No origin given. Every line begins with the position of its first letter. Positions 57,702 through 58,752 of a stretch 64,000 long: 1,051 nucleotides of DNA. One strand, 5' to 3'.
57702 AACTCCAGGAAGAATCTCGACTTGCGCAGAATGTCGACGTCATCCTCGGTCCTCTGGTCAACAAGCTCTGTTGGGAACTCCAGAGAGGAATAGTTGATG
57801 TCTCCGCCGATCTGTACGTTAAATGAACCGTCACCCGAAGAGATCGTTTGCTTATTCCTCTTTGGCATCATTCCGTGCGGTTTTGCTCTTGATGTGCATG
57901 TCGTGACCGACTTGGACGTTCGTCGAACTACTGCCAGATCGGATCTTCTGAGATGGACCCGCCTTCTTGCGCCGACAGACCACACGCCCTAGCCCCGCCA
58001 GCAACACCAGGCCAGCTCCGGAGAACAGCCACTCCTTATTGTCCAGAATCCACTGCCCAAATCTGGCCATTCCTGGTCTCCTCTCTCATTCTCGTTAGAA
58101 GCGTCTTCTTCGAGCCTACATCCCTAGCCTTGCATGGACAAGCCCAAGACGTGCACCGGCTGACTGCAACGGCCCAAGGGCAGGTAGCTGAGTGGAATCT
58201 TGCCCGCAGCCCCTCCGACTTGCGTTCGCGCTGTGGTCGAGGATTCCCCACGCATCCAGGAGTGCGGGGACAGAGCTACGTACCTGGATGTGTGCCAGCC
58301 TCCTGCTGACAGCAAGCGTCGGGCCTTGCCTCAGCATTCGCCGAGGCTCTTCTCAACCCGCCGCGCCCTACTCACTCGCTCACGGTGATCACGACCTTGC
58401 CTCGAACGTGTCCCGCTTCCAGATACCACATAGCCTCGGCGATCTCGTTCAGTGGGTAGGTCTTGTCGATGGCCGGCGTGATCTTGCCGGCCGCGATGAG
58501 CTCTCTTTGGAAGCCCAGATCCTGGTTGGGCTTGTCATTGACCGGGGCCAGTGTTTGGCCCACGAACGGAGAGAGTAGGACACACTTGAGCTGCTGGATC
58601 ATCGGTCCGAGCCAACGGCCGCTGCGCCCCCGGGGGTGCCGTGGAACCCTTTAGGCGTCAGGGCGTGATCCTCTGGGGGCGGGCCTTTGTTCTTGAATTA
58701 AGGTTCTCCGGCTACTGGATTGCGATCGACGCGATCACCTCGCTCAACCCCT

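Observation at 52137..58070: AT-richer island carrying a translationally coupled three-gene operon of unknown function (72-aa TM protein, 1265-aa helical-repeat protein, 646-aa orphan): candidate novel defence/conflict system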

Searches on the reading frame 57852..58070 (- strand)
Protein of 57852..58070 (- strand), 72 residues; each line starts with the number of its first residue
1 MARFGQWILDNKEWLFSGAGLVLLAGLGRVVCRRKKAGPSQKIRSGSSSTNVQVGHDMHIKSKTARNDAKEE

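Call 6: search_protein_families(library=pfam, proteins=[window:57852-58070:-], max_evalue=1)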
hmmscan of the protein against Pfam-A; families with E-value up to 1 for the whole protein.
window:57852-58070:- (72 aa): 0 families

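Call 7: search_protein_families(library=padloc, proteins=[window:57852-58070:-], max_evalue=1)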
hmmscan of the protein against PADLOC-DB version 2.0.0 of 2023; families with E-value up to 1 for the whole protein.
window:57852-58070:- (72 aa): 1 family
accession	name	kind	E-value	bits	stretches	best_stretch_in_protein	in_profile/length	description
PDLC04646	PDC-M43A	-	2.4e-05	22.2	1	6-67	2-63/203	-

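Call 8: search_protein_families(library=ncbifam, proteins=[window:57852-58070:-], max_evalue=1)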
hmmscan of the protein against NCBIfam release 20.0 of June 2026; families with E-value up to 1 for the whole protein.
window:57852-58070:- (72 aa): 1 family
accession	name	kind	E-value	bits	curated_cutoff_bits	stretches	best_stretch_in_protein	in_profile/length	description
TIGR01167.1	LPXTG_anchor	domain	0.015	15.9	15.9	1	12-36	9-33/34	LPXTG cell wall anchor domain-containing protein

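Call 44: find_homologous_proteins(query=window:57855-58070:-, max_evalue=0.01)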
Query window:57855-58070:- (72 aa): 9 proteins with E <= 0.01 among 11 candidates.
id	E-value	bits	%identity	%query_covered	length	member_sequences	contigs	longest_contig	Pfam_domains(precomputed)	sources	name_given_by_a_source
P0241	5.2e-36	139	93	100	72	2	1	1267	-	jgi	jgi:LPXTG-motif cell wall-anchored protein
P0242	1.1e-27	113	76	97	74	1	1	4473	-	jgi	jgi:hypothetical protein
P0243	2.0e-24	102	71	100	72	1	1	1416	-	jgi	-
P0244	3.9e-21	92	64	93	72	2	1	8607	-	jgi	-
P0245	4.1e-21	92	63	100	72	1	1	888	-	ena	-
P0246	1.1e-13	68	51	88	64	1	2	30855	-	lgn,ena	-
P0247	5.3e-12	63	47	100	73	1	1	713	-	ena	-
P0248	7.5e-8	50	41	100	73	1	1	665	-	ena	-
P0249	1.0e-7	50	46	94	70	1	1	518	-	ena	-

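Call 67: list_cluster_members(proteins=[P0001, P0121, window:57855-58070:-, window:59521-60498:-, window:49811-50293:+])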
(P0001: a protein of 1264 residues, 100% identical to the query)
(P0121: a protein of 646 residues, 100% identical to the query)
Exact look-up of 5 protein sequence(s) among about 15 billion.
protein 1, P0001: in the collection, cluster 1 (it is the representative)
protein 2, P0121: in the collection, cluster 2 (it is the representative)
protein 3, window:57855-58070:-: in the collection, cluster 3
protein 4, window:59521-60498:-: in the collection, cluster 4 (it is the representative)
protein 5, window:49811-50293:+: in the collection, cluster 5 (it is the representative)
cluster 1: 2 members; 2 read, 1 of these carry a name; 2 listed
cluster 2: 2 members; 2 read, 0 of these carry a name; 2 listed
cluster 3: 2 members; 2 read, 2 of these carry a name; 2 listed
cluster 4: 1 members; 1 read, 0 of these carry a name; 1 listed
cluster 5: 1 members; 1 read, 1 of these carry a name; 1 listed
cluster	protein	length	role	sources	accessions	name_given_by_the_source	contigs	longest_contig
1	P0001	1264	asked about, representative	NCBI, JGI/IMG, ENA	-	-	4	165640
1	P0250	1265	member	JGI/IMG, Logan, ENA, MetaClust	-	\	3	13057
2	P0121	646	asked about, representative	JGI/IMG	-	-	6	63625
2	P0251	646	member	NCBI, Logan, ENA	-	-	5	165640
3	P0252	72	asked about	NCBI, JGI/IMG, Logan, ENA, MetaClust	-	\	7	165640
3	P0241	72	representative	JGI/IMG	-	LPXTG-motif cell wall-anchored protein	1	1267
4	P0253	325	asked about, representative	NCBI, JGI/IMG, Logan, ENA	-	-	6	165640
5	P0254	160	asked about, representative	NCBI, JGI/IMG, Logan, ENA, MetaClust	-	\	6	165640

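Call 97: search_protein_representatives(alignment_id=A4)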
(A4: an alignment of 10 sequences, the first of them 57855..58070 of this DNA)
Query: 10 sequences, 72 profile positions. Proteins with E-value up to 0.001 (for the whole library): 1381; up to 1e-10: 240; up to 1e-30: 0. The best 150 are listed.
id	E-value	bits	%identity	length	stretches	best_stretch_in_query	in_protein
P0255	1.1e-23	98.9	-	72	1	1-70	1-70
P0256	2.4e-23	97.8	-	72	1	1-72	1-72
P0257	2.1e-22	94.8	-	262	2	3-63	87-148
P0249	4.7e-22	93.7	-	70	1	1-68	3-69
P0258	9.3e-21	89.5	-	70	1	1-68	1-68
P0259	1.5e-20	88.8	-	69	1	1-64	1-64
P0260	1.8e-20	88.6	-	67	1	1-63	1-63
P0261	2.8e-20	88.0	-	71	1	1-66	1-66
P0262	3.1e-20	87.8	-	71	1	1-71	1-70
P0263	3.6e-20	87.6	-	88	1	3-71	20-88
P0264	1.3e-19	85.9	-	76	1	1-71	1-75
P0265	4.0e-19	84.3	-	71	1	1-69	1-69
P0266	5.5e-19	83.8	-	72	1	1-70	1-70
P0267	8.3e-19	83.3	-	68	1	4-62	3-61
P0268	1.0e-18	82.9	-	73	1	1-72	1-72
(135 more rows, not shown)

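Call 101: find_related_loci(query=A5, collection=metagenome_contigs, flank=7000)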
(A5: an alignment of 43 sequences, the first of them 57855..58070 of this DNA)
Query A5 (72 aa) in metagenome_contigs; peptide patterns used: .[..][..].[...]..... (x = any residue, [..] = any of these).
598 stretches matched a pattern (row limit reached: there are more); 390 encode a relative of the query (tblastn E <= 1e-3); the best 80 are kept; 80 distinct loci.
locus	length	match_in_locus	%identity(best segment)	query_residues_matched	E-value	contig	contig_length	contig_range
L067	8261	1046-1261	81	1-72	1e-26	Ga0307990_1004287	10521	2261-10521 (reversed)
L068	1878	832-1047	51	1-72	7e-23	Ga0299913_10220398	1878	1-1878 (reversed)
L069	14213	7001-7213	53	1-72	4e-22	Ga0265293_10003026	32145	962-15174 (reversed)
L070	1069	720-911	52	7-70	7e-20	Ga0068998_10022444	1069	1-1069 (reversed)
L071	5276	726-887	56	7-60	1e-19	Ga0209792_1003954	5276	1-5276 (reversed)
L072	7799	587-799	42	1-71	3e-19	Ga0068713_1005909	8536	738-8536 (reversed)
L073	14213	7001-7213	47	1-72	4e-19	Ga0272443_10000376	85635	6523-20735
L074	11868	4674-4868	48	4-68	1e-18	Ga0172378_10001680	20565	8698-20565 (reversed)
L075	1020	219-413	49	7-71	1e-18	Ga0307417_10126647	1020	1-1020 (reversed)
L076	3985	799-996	55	6-71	2e-18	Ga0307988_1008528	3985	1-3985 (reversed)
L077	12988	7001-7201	48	6-72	6e-18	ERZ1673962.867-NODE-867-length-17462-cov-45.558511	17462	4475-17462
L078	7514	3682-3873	52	7-72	2e-16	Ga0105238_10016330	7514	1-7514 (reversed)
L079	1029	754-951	48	7-71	3e-16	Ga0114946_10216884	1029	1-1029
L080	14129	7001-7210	44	1-70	2e-15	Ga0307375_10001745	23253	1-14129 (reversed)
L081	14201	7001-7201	45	6-68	8e-15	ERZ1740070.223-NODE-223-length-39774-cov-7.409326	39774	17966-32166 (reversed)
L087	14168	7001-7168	45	6-60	4e-13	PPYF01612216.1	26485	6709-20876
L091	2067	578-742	45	6-59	1e-12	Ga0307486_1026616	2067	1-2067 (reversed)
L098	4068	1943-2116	43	6-60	8e-12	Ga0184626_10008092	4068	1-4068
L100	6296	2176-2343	45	7-61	2e-11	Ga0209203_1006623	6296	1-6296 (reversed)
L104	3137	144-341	33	6-71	4e-11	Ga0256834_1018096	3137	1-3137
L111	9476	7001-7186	44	6-68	9e-11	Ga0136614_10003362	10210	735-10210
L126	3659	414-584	42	7-60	3e-10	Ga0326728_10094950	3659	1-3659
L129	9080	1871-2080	39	1-72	4e-10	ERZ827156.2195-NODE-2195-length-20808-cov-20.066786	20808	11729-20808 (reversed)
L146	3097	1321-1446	55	6-43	5e-9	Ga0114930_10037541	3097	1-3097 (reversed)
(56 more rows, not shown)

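Call 104: search_protein_families(library=pfam, proteins=[L100:2352-3407:+, L091:756-1787:+, L111:7185-8228:+, L087:7173-8027:+, L126:601-1386:+, L098:1928-2437:+, L104:102-698:+, L129:1841-2434:+, L146:1288-1986:+], max_evalue=0.01)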
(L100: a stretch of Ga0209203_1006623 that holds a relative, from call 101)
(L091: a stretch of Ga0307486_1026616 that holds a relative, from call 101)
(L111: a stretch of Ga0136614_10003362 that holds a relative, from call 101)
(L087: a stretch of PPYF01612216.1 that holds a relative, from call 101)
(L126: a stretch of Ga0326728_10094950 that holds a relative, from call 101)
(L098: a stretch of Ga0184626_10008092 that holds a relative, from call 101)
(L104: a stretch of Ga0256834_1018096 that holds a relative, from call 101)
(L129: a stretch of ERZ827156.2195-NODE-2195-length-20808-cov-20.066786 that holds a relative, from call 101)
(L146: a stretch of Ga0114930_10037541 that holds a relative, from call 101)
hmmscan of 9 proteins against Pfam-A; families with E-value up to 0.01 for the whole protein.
L100:2352-3407:+ (352 aa): 0 families

L091:756-1787:+ (344 aa): 0 families

L111:7185-8228:+ (348 aa): 0 families

L087:7173-8027:+ (285 aa): 0 families

L126:601-1386:+ (262 aa): 1 family
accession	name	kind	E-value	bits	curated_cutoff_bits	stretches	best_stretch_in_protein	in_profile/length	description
PF14337.13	Abi_alpha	-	3.1e-24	86.5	29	1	66-253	26-196/196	Abortive infection alpha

L098:1928-2437:+ (170 aa): 0 families

L104:102-698:+ (199 aa): 0 families

L129:1841-2434:+ (198 aa): 0 families

L146:1288-1986:+ (233 aa): 0 families

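Call 105: search_protein_families(library=padloc, proteins=[L100:2352-3407:+, L091:756-1787:+, L111:7185-8228:+, L087:7173-8027:+, L126:601-1386:+, L098:1928-2437:+, L104:102-698:+, L129:1841-2434:+, L100:2167-2346:+], max_evalue=0.01)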
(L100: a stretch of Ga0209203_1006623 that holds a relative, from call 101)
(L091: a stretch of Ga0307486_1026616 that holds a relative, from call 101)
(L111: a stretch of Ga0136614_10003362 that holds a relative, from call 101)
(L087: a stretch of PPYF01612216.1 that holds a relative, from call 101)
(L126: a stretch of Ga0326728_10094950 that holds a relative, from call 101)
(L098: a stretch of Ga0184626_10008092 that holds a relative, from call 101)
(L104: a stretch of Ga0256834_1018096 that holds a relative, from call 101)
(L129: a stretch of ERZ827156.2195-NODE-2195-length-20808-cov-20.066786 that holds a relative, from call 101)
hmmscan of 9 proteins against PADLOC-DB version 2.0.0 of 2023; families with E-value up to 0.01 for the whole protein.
L100:2352-3407:+ (352 aa): 0 families

L091:756-1787:+ (344 aa): 0 families

L111:7185-8228:+ (348 aa): 0 families

L087:7173-8027:+ (285 aa): 0 families

L126:601-1386:+ (262 aa): 3 families
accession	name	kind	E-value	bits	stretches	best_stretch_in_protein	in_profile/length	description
PDLC05026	PDC-S47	-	2.9e-12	44.7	1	44-128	55-137/257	-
PDLC05025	PDC-S47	-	2.8e-10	38.4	1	57-129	78-148/263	-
PDLC05024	PDC-S47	-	2.5e-05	22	1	84-254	99-261/265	-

L098:1928-2437:+ (170 aa): 1 family
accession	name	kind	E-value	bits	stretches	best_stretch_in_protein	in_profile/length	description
PDLC04646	PDC-M43A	-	2.4e-05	22.3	1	6-56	2-49/203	-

L104:102-698:+ (199 aa): 1 family
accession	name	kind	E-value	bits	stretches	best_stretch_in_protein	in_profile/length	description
PDLC04646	PDC-M43A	-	2.3e-08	32.1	1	14-88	1-79/203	-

L129:1841-2434:+ (198 aa): 3 families
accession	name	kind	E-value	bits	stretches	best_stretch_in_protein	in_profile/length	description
PDLC04646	PDC-M43A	-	4.4e-49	165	1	16-196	2-198/203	-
PDLC04644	PDC-M43A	-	9.2e-24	82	1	63-195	26-162/170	-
PDLC04645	PDC-M43A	-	1.9e-19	68.2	1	54-192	102-244/250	-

L100:2167-2346:+ (60 aa): 1 family
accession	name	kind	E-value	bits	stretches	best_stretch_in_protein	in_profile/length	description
PDLC04646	PDC-M43A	-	2.8e-08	31.8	1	2-49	1-49/203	-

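Call 107: search_protein_families(library=ncbifam, proteins=[L100:2352-3407:+, L091:756-1787:+, L111:7185-8228:+, L087:7173-8027:+, L100:2167-2346:+, L129:1841-2434:+], max_evalue=0.01)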
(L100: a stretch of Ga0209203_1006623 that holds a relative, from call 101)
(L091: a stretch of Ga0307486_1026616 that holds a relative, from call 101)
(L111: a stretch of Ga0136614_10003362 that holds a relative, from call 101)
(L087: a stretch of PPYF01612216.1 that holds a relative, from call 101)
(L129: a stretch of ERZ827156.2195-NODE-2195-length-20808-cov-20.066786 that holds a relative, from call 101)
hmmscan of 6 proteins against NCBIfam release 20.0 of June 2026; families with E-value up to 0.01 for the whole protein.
L100:2352-3407:+ (352 aa): 1 family
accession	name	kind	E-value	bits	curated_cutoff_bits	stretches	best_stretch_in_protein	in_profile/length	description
NF045477.1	LPO_1073_dom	subfamily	2.1e-90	302.9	45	1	28-351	1-257/257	LPO_1073/Vpar_1526 family protein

L091:756-1787:+ (344 aa): 1 family
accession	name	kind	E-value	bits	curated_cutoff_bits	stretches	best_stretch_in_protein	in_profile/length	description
NF045477.1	LPO_1073_dom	subfamily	3e-68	230.3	45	1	21-344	1-257/257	LPO_1073/Vpar_1526 family protein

L111:7185-8228:+ (348 aa): 1 family
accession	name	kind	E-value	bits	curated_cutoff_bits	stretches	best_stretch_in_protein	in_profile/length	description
NF045477.1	LPO_1073_dom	subfamily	2.8e-87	292.6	45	1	27-348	1-257/257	LPO_1073/Vpar_1526 family protein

L087:7173-8027:+ (285 aa): 1 family
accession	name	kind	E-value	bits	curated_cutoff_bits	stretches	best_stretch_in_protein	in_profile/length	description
NF045477.1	LPO_1073_dom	subfamily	2.2e-81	273.3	45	1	33-283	1-257/257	LPO_1073/Vpar_1526 family protein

L100:2167-2346:+ (60 aa): 0 families

L129:1841-2434:+ (198 aa): 0 families

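Call 110: search_dna_similar(query=L100:2352-3407:+, collection=plasmids, mode=protein, max_evalue=0.00001, max_rows=12)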
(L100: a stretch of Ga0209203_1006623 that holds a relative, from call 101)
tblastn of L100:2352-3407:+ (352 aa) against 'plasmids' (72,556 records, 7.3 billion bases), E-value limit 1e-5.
Records with a match: 2; places in all: 2; records where one place covers at least 80% of the query: 0.
Best place of each record, by identity: <60% 2.
By first word of the organism name: Escherichia 2.
By predicted mobility (MOB-suite, as given by PLSDB): non-mobilizable 2.
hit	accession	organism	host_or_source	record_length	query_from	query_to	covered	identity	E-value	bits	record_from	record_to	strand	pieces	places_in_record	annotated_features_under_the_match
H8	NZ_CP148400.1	Escherichia coli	Homo sapiens,single cell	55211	1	220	63%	26.3%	9e-8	62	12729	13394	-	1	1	LPO_1073/Vpar_1526 family protein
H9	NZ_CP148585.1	Escherichia coli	Homo sapiens,single cell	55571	1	220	63%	26.3%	9e-8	62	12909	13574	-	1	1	LPO_1073/Vpar_1526 family protein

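Call 111: search_dna_similar(query=L100:2352-3407:+, collection=phages, mode=protein, max_evalue=0.00001, max_rows=12)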
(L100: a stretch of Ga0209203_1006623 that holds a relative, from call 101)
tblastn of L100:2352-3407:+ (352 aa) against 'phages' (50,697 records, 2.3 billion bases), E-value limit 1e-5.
No match.

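Call 112: get_annotated_region(hit=H8, flank=4000)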
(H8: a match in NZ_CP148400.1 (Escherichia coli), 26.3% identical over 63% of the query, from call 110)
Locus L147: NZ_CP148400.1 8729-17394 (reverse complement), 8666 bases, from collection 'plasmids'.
description: Escherichia coli strain Z1323HEC0009 plasmid pZ1323HEC0009-3, complete sequence
organism: Escherichia coli (NCBI taxid 562)
taxonomy: Bacteria; Pseudomonadota; Gammaproteobacteria; Enterobacterales; Enterobacteriaceae; Escherichia; Escherichia coli
host: -; source: Homo sapiens,single cell; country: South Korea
typing (MOB-suite, as given by PLSDB): non-mobilizable
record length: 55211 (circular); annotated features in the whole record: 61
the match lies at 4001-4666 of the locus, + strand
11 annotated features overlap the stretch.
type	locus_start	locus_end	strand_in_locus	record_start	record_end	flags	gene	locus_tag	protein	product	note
CDS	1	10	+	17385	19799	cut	-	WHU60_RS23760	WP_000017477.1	replication endonuclease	GO:0006260 - DNA replication [Evidence IEA]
CDS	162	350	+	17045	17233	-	-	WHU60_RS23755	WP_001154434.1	hypothetical protein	-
CDS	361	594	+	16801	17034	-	-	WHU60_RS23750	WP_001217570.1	DinI family protein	-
CDS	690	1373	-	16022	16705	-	-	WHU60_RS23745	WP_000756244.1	hypothetical protein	-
CDS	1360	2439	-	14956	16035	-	-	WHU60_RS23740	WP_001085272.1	hypothetical protein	-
CDS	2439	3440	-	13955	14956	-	-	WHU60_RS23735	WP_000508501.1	hypothetical protein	-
CDS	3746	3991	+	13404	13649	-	-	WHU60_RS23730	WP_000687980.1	hypothetical protein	-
CDS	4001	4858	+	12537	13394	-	-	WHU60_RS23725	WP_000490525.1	LPO_1073/Vpar_1526 family protein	-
CDS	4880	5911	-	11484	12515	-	-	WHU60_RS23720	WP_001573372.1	phage portal protein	-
CDS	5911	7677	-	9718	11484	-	-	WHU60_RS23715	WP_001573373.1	terminase ATPase subunit family protein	-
CDS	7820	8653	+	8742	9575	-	-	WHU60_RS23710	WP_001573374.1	GPO family capsid scaffolding protein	-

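Call 115: search_protein_families(library=padloc, proteins=[L147:3746-3988:+, L147:4001-4855:+, L147:2442-3440:-, L147:1363-2439:-, L147:693-1373:-], max_evalue=0.01)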
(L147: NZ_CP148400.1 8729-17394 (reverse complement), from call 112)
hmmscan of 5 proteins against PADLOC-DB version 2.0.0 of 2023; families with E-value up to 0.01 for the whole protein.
L147:3746-3988:+ (81 aa): 0 families

L147:4001-4855:+ (285 aa): 0 families

L147:2442-3440:- (333 aa): 1 family
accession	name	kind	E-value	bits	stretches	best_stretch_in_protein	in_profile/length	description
PDLC03004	Hp1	-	1.1e-239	792.4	1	1-333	1-333/333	-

L147:1363-2439:- (359 aa): 1 family
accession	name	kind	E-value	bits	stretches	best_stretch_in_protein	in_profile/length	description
PDLC03005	Hp2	-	2.7e-248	820.3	1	1-359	1-359/359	-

L147:693-1373:- (227 aa): 1 family
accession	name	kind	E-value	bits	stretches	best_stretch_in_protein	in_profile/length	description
PDLC03006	Hp3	-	2e-157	519.6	1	1-227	1-227/227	-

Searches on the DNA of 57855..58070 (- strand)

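Call 116: search_dna_similar(query=L147:3746-4858:+, collection=ecoli_genomes, mode=near, max_rows=8)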
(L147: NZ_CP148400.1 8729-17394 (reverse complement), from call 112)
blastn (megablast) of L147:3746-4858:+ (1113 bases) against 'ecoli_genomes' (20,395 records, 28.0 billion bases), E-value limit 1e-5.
Records with a match: 7; places in all: 7; records where one place covers at least 80% of the query: 6.
Genomes with a match: 7 of 5426; with a place that covers at least 80% of the query: 6. Places per genome that has any: lowest 1, median 1, highest 1. On chromosomes: 5 places; on plasmids: 2.
Best place of each record, by identity: >=99% 6; 95-99% 1.
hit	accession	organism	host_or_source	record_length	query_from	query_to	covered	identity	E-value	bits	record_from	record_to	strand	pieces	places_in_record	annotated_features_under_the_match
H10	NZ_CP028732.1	Escherichia coli strain H3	Homo sapiens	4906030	1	1113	100%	100.0%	0e+0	2056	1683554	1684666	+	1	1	LPO_1073/Vpar_1526 family protein | hypothetical protein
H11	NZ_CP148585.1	Escherichia coli strain Z1322HEC0001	Homo sapiens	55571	1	1113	100%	100.0%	0e+0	2056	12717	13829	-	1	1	LPO_1073/Vpar_1526 family protein | hypothetical protein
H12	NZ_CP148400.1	Escherichia coli strain Z1323HEC0009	Homo sapiens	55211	1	1113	100%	100.0%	0e+0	2056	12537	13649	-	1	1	LPO_1073/Vpar_1526 family protein | hypothetical protein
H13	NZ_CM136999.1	Escherichia coli strain HSP425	Homo sapiens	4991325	1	1113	100%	100.0%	0e+0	2056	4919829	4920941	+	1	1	LPO_1073/Vpar_1526 family protein | hypothetical protein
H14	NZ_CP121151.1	Escherichia coli strain E47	bovine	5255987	1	1113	100%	99.9%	0e+0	2050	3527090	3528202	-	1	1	LPO_1073/Vpar_1526 family protein | hypothetical protein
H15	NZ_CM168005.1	Escherichia coli strain PEC422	Sus scrofa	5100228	1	1113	100%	97.6%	0e+0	1906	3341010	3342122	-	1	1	LPO_1073/Vpar_1526 family protein | hypothetical protein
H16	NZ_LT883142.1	Escherichia coli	-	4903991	1030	1113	8%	100.0%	3e-34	156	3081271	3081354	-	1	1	hypothetical protein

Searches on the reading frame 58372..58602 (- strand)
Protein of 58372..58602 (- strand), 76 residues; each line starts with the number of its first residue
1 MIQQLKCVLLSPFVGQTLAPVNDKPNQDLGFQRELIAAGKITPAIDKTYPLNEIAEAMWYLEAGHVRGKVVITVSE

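Call 72: search_protein_families(library=pfam, proteins=[window:58372-58602:-], max_evalue=0.1)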
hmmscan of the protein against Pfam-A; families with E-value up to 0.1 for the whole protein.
window:58372-58602:- (76 aa): 1 family
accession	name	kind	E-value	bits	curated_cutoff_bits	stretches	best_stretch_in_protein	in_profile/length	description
PF13602.12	ADH_zinc_N_2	-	6.4e-14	53.5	27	1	16-72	77-134/134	Zinc-binding dehydrogenase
